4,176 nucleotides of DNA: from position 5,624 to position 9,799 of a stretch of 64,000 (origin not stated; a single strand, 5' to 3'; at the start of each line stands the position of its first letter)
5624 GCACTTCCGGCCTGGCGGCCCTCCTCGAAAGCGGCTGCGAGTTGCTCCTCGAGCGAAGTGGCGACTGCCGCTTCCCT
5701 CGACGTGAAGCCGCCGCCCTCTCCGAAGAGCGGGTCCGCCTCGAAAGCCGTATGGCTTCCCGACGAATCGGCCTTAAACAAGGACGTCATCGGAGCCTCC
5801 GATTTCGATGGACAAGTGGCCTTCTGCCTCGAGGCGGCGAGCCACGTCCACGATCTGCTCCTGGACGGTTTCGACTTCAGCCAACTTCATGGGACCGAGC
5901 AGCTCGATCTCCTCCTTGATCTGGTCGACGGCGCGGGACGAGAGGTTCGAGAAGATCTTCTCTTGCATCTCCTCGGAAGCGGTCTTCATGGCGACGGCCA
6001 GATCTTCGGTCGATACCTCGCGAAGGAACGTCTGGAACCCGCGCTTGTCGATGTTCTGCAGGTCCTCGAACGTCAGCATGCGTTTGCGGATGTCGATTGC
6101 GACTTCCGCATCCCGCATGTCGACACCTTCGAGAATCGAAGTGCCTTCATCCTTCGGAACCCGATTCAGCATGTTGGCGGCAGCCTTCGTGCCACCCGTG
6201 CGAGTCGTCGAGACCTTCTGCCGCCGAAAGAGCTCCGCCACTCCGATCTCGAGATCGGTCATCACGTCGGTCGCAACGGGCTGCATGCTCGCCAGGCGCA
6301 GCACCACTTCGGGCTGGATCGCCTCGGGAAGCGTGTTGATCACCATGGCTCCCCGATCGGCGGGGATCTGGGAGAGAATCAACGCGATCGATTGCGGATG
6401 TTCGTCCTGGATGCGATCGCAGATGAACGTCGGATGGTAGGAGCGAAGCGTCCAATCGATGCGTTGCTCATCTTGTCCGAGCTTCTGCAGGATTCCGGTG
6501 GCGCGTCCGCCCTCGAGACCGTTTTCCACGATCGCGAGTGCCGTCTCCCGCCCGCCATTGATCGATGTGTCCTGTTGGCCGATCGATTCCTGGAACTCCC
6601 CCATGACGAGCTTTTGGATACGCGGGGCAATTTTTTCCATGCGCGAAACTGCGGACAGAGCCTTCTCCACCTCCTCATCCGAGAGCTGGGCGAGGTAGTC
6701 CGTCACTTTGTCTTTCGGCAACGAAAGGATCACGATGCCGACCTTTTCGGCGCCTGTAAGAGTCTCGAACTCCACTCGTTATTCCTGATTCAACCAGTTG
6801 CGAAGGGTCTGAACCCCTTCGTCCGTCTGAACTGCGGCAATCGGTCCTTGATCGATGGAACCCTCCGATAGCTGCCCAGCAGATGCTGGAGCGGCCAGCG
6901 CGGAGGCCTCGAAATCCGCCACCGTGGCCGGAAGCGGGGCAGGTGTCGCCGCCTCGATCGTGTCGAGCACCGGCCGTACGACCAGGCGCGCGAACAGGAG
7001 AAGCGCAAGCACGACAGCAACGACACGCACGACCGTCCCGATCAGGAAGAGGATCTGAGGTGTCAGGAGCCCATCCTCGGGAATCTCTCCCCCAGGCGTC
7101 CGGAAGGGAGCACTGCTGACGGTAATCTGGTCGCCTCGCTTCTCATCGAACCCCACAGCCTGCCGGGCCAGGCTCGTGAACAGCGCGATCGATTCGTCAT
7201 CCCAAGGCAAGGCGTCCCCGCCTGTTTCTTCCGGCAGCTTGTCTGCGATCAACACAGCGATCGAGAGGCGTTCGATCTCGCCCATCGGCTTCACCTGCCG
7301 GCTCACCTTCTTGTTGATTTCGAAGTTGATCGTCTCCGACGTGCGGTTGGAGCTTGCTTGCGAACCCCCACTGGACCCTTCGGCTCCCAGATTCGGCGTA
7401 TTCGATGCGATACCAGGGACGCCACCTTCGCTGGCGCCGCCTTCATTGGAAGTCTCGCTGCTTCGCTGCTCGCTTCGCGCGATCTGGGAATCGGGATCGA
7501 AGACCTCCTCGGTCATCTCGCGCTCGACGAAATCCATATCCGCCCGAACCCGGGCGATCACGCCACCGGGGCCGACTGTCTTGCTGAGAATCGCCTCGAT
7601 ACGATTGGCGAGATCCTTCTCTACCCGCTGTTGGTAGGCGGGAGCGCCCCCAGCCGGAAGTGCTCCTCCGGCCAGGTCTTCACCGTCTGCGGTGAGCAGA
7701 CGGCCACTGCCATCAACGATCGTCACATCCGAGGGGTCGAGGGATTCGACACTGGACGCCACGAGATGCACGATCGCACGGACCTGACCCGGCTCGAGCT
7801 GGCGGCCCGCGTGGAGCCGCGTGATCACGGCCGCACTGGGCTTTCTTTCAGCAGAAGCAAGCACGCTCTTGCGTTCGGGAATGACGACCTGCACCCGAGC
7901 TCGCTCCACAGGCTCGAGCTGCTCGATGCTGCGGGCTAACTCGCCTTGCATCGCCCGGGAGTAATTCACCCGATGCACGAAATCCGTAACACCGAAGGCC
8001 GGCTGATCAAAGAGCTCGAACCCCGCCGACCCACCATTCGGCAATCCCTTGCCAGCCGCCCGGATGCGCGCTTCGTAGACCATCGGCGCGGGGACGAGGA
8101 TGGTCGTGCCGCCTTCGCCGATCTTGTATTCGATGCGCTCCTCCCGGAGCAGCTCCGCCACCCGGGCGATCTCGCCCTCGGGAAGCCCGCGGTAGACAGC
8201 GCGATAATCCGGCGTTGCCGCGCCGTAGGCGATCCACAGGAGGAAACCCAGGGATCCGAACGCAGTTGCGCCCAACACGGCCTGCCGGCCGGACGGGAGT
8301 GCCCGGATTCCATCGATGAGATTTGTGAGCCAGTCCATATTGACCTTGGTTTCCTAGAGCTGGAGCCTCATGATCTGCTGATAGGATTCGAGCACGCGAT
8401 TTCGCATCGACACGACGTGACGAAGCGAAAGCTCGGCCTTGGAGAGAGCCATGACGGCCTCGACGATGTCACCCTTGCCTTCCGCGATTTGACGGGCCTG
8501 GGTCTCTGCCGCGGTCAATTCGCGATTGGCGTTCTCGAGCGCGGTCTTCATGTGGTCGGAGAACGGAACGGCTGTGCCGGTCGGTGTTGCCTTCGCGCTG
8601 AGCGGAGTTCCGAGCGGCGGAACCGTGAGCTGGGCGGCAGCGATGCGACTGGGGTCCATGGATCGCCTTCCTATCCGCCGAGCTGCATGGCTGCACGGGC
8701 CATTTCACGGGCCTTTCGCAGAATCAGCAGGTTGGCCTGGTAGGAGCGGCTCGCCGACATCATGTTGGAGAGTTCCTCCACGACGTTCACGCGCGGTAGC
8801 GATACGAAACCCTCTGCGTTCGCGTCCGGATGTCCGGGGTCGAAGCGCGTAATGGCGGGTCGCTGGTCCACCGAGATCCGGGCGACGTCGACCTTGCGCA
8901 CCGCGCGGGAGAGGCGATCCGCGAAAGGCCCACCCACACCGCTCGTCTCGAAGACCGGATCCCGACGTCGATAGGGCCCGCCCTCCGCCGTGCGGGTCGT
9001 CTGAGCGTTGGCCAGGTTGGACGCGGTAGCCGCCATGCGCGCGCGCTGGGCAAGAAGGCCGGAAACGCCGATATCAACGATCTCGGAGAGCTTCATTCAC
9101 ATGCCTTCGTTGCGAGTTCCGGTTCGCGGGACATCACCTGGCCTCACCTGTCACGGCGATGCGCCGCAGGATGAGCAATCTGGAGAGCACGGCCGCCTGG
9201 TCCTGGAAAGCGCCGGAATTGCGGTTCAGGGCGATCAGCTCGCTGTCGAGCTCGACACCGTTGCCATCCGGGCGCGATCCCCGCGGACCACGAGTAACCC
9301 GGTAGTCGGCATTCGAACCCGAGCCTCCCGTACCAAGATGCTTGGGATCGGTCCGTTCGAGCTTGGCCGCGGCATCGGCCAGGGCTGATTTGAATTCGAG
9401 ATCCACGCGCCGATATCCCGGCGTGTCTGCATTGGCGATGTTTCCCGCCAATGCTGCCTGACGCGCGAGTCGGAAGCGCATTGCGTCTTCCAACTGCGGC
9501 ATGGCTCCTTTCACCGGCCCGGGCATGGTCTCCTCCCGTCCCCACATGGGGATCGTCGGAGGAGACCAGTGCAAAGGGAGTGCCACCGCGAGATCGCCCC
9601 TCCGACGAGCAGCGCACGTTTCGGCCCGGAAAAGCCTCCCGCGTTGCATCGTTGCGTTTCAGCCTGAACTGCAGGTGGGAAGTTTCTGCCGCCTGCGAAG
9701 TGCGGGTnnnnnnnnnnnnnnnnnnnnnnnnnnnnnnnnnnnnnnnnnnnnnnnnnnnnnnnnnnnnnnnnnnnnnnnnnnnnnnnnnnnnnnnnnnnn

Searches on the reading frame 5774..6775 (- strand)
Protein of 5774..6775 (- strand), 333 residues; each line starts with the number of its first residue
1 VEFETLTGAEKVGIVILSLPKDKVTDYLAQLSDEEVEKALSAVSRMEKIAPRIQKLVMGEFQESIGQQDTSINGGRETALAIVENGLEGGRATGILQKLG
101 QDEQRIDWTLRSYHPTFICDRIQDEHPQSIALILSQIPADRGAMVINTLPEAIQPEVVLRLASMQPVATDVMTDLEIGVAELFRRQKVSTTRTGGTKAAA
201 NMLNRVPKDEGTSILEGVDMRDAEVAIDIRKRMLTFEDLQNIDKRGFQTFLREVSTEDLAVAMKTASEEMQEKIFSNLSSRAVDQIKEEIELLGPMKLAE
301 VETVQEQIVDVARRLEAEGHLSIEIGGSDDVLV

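Call 17: find_related_loci(query=window:5774-6775:-, collection=genome_contigs, flank=10000)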
Query window:5774-6775:- (333 aa) in genome_contigs; peptide patterns used: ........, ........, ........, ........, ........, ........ (x = any residue, [..] = any of these).
137 stretches matched a pattern; 11 encode a relative of the query (tblastn E <= 1e-3); 11 distinct loci.
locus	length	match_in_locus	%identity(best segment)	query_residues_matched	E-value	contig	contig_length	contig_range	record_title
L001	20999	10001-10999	91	1-333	0e+0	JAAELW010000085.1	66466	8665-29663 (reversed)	MAG: bacterium isolate Bpl_16 BplG_CONTIG887906, whole genome shotgun sequence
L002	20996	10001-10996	89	1-332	0e+0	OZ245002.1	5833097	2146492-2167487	MAG: Myxococcota bacterium isolate 641f811d-2bae-4d89-87bb-445edc559d6d genome assembly, chromosome: 1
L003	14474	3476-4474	86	1-333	0e+0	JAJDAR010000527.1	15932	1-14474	MAG: Deltaproteobacteria bacterium isolate OFTM245 OFTM245_526, whole genome shotgun sequence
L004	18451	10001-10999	85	1-333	0e+0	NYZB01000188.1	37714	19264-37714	MAG: Deltaproteobacteria bacterium isolate ARS66 MHASMcontig_436520, whole genome shotgun sequence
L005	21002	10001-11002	33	1-333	3e-55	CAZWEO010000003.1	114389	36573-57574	MAG TPA_asm: uncultured Desulfobacterales bacterium isolate SRP077602_co5_466 genome assembly, contig: NODE_509_length_1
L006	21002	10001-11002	32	1-332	4e-55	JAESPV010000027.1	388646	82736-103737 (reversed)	MAG: Desulfocapsa sp. isolate NORP205 14918, whole genome shotgun sequence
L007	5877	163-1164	31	1-332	9e-50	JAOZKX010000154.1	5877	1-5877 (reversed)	MAG: Desulfocapsa sp. isolate GMC10.concoct.196_sub NODE_18298_length_5877_cov_5.634833, whole genome shotgun sequence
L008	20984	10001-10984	31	6-333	1e-43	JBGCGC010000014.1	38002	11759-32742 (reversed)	MAG: Granulosicoccus sp. isolate SGMAG-09 contig14, whole genome shotgun sequence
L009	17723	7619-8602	29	7-332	7e-40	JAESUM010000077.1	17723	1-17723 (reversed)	MAG: Pseudomonadales bacterium isolate NORP341 CoAssembly_3568545, whole genome shotgun sequence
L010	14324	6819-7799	30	8-332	2e-39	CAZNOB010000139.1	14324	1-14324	MAG TPA_asm: uncultured Granulosicoccaceae bacterium isolate binchicken_co258_134 genome assembly, contig: NODE_2853_len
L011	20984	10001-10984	31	6-333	2e-44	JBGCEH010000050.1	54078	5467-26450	MAG: Granulosicoccus sp. isolate SGMAG-52 contig50, whole genome shotgun sequence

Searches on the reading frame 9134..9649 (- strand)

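Call 13: search_protein_families(library=pfam, proteins=[window:9134-9649:-], max_evalue=0.01)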
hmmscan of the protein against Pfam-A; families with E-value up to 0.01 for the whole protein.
window:9134-9649:- (171 aa): 1 family
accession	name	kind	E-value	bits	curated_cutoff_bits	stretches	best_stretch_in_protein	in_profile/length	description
PF00460.25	Flg_bb_rod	-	2e-06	28.1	20.7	1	57-80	8-31/31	Flagella basal body rod protein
